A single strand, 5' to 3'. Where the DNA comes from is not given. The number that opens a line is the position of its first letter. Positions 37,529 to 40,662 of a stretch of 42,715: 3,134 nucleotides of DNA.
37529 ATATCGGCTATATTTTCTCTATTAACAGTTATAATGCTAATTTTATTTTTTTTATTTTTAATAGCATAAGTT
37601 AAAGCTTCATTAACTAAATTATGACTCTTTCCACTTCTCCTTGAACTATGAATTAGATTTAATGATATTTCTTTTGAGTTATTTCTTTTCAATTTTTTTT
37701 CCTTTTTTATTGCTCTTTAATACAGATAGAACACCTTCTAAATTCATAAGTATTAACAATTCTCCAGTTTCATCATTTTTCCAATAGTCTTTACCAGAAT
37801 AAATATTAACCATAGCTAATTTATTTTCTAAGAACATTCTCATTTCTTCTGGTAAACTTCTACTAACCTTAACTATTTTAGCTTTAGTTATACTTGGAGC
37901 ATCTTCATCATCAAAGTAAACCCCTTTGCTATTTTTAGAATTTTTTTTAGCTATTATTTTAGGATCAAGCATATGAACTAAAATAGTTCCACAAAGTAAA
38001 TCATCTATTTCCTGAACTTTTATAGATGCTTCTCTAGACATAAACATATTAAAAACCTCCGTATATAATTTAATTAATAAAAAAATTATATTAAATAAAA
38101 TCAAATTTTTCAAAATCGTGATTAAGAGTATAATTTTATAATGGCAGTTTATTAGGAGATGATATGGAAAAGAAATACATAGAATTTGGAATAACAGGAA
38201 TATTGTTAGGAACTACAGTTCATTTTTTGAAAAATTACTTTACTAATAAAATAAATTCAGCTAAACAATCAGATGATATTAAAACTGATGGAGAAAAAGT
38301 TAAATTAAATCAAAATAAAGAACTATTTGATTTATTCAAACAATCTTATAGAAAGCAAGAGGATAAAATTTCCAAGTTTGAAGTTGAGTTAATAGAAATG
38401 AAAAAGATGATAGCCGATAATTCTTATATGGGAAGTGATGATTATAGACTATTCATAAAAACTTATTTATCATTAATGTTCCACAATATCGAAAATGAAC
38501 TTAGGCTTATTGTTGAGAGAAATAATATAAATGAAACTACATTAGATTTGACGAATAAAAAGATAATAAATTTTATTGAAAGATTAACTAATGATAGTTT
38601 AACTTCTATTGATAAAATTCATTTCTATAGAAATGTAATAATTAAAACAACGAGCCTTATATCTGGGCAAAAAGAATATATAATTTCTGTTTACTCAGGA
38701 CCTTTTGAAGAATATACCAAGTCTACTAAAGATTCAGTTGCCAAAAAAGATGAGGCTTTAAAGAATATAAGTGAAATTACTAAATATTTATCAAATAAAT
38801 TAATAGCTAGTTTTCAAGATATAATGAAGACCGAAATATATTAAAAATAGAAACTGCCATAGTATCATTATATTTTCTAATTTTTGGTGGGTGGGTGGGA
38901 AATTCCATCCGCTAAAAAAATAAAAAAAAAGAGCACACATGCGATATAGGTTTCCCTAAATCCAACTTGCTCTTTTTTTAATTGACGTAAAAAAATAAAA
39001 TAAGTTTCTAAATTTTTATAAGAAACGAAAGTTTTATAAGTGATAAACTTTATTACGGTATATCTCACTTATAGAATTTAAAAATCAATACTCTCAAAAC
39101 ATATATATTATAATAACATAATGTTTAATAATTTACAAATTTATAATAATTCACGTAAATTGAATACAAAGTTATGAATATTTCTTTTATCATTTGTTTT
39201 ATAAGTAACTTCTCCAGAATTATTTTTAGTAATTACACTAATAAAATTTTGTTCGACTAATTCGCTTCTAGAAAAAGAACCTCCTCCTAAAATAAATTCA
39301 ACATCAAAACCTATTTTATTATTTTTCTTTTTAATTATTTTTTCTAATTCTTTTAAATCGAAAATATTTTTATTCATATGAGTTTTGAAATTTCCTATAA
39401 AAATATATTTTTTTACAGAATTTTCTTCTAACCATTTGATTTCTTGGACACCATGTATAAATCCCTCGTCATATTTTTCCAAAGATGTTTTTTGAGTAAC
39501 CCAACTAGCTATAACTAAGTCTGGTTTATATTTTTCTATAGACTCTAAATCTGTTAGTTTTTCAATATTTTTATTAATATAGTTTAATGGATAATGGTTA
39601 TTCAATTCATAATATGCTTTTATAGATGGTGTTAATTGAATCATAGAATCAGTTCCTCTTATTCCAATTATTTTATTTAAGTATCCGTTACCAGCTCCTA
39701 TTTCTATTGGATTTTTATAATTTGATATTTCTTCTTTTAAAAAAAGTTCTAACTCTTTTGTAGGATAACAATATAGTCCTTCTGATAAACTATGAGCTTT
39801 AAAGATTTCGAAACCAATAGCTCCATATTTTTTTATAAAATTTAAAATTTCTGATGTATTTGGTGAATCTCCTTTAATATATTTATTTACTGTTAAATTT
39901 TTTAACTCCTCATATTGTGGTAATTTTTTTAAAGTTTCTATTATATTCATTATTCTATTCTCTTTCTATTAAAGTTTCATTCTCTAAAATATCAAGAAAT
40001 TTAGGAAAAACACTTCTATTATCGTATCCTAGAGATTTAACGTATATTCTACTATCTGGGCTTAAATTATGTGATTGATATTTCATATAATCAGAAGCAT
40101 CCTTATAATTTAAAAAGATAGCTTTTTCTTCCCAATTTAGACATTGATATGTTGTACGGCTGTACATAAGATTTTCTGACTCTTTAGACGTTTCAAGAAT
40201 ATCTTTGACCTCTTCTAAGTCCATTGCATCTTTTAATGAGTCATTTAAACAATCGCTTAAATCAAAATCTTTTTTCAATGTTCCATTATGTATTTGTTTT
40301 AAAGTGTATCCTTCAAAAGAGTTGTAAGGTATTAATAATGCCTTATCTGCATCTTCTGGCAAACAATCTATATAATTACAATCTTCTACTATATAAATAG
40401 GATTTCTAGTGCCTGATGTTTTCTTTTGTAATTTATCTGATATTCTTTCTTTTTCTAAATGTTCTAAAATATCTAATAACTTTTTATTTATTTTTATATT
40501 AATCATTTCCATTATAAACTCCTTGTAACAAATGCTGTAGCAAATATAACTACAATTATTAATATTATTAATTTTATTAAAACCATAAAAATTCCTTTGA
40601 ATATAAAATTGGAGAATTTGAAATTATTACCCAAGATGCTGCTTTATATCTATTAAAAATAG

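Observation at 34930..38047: Minus-strand four-gene operon: small GroES-like protein, P-loop-like protein, bactofilin-like beta-helix protein, SPFH/flotillin-like protein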

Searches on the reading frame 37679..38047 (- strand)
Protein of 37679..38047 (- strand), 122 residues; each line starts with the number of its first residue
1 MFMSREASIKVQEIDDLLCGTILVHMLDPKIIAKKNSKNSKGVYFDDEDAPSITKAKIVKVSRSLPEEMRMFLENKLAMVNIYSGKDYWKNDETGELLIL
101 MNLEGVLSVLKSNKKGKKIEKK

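Call 5: search_protein_families(library=pfam, proteins=[window:37679-38047:-], max_evalue=1)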
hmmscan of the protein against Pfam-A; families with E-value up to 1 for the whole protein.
window:37679-38047:- (122 aa): 1 family
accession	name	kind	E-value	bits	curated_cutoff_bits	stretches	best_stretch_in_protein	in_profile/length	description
PF24023.1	DUF7335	-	0.087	13.6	27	1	43-113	24-93/101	Family of unknown function (DUF7335)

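Call 6: search_protein_families(library=phrogs, proteins=[window:37679-38047:-], max_evalue=0.1)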
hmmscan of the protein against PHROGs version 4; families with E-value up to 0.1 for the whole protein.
window:37679-38047:- (122 aa): 1 family
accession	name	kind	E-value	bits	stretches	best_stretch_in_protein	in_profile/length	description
phrog_21586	-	unknown function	0.026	15.2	1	22-62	10-50/175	-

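Call 8: search_protein_families(library=padloc, proteins=[window:37679-38047:-], max_evalue=0.1)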
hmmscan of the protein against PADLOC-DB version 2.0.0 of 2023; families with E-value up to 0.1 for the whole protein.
window:37679-38047:- (122 aa): 0 families

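Call 9: search_protein_families(library=ncbifam, proteins=[window:37679-38047:-], max_evalue=0.1)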
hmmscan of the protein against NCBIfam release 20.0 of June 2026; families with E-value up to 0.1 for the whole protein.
window:37679-38047:- (122 aa): 0 families

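Call 33: find_homologous_proteins(query=window:37679-38047:-)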
Query window:37679-38047:- (122 aa): 4 proteins with E <= 0.001 among 13 candidates.
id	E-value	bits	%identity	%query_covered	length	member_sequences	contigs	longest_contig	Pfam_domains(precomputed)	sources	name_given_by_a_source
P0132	3.4e-71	254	100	100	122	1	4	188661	-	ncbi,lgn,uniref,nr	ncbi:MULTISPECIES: hypothetical protein [Bacteria]|uniref:hypothetical protein n=1 Tax=Bacteria TaxI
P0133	1.2e-68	246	94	93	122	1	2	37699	-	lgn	-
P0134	5.1e-57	208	82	90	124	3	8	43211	-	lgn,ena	-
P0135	4.2e-47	176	68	90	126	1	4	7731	-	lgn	-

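Call 54: search_solved_structures(query=A3, max_evalue=10, show_alignments=3)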
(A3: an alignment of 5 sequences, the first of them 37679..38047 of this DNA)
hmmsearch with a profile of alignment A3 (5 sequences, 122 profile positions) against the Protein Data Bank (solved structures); distinct sequences matched with E-value up to 10: 0.
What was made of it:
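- On GroES / Cpn10 (p1): The family profile finds no PDB chain at E<=10 (call 54).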

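Call 55: search_protein_families(library=pfam, alignment_id=A3, max_evalue=5)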
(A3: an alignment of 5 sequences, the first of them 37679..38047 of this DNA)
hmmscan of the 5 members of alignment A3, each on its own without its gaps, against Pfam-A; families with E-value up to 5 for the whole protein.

A. member 1, window:37679-38047:- (122 aa): 1 family
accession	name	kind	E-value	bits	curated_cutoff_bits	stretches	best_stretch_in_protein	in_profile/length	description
PF24023.1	DUF7335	-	0.087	13.6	27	1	43-113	24-93/101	Family of unknown function (DUF7335)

B. families by the number of members that match (of 5 scanned): 2 families
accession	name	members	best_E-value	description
PF24023.1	DUF7335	2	0.075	Family of unknown function (DUF7335)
PF00738.24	Polyhedrin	1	0.11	Polyhedrin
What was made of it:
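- On GroES / Cpn10 (p1): No member has a Cpn10 hit at E<=5 (call 55).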

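Call 74: find_related_loci(query=A3, collection=viral_contigs, flank=8000)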
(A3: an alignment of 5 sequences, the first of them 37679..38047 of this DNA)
Query A3 (122 aa) in viral_contigs; peptide patterns used: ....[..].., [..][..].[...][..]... (x = any residue, [..] = any of these).
72 stretches matched a pattern, but none encodes a relative of the query by tblastn (E <= 1e-3).

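Call 76: find_related_loci(query=A4, collection=metagenome_contigs, flank=8000)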
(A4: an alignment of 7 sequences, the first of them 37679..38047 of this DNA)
Query A4 (122 aa) in metagenome_contigs; peptide patterns used: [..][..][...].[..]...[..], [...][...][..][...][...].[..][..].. (x = any residue, [..] = any of these).
182 stretches matched a pattern, but none encodes a relative of the query by tblastn (E <= 1e-3).

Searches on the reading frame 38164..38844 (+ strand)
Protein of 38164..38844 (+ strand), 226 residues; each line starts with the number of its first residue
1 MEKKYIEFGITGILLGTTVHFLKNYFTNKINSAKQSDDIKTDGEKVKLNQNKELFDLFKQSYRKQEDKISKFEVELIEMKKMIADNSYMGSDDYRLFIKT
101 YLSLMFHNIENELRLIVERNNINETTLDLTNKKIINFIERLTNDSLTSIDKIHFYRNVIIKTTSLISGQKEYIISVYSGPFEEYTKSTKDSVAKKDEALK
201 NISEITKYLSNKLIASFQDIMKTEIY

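Call 5: search_protein_families(library=pfam, proteins=[window:38164-38844:+], max_evalue=1)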
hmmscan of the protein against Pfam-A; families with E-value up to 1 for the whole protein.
window:38164-38844:+ (226 aa): 1 family
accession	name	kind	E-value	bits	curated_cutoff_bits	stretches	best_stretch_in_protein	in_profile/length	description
PF04358.19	DsrC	-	0.26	12.1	24.9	1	19-70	45-98/107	DsrC like protein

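Call 6: search_protein_families(library=phrogs, proteins=[window:38164-38844:+], max_evalue=0.1)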
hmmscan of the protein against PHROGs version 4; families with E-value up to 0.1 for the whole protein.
window:38164-38844:+ (226 aa): 1 family
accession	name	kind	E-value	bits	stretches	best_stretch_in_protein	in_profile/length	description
phrog_22837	-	unknown function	0.1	14.1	0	20-88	27-96/104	-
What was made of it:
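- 38164..38844 (+): Divergently transcribed 226-aa gene conserved together with p1-p2; it lies outside the finding's coordinates. It matches no family (calls 5, 6).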

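Call 8: search_protein_families(library=padloc, proteins=[window:38164-38844:+], max_evalue=0.1)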
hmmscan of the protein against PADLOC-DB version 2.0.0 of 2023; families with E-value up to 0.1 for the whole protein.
window:38164-38844:+ (226 aa): 0 families

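Call 9: search_protein_families(library=ncbifam, proteins=[window:38164-38844:+], max_evalue=0.1)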
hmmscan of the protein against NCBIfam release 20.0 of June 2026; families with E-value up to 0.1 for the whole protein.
window:38164-38844:+ (226 aa): 0 families

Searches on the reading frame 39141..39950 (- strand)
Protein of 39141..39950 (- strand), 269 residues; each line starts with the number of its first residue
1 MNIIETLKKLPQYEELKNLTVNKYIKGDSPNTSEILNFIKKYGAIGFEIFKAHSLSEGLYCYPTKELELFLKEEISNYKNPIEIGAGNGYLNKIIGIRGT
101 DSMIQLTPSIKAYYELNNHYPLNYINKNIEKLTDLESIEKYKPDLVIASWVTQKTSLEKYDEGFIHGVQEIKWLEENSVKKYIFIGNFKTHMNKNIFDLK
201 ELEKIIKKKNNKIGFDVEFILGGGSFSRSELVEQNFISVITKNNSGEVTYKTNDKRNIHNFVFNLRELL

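Call 5: search_protein_families(library=pfam, proteins=[window:39141-39950:-], max_evalue=1)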
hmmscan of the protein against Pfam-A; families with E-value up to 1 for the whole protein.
window:39141-39950:- (269 aa): 2 families
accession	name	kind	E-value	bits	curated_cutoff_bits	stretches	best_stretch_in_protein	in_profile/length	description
PF18610.7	Peripla_BP_7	-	0.021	15.5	36.8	1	10-50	24-66/71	Periplasmic binding protein domain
PF03962.21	Mnd1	-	0.17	12.6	23.5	1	191-210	6-24/60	Mnd1 HTH domain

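Call 6: search_protein_families(library=phrogs, proteins=[window:39141-39950:-], max_evalue=0.1)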
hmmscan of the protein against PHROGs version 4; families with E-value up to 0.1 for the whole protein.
window:39141-39950:- (269 aa): 0 families

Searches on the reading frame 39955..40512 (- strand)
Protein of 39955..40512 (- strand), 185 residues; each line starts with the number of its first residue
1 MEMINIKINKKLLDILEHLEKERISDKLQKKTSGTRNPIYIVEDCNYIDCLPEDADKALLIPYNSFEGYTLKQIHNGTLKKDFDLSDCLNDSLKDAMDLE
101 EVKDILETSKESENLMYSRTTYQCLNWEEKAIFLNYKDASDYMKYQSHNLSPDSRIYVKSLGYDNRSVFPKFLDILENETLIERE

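Call 5: search_protein_families(library=pfam, proteins=[window:39955-40512:-], max_evalue=1)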
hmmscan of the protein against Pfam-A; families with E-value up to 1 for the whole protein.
window:39955-40512:- (185 aa): 1 family
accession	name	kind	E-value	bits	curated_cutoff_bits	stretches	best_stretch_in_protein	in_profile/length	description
PF02732.21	ERCC4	-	0.083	13.2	24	1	10-49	54-92/140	ERCC4 domain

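Call 6: search_protein_families(library=phrogs, proteins=[window:39955-40512:-], max_evalue=0.1)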
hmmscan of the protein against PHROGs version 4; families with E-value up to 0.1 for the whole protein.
window:39955-40512:- (185 aa): 1 family
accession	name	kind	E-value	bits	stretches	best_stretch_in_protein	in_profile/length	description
phrog_3205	-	unknown function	2.3e-14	54.8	1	9-178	22-196/243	-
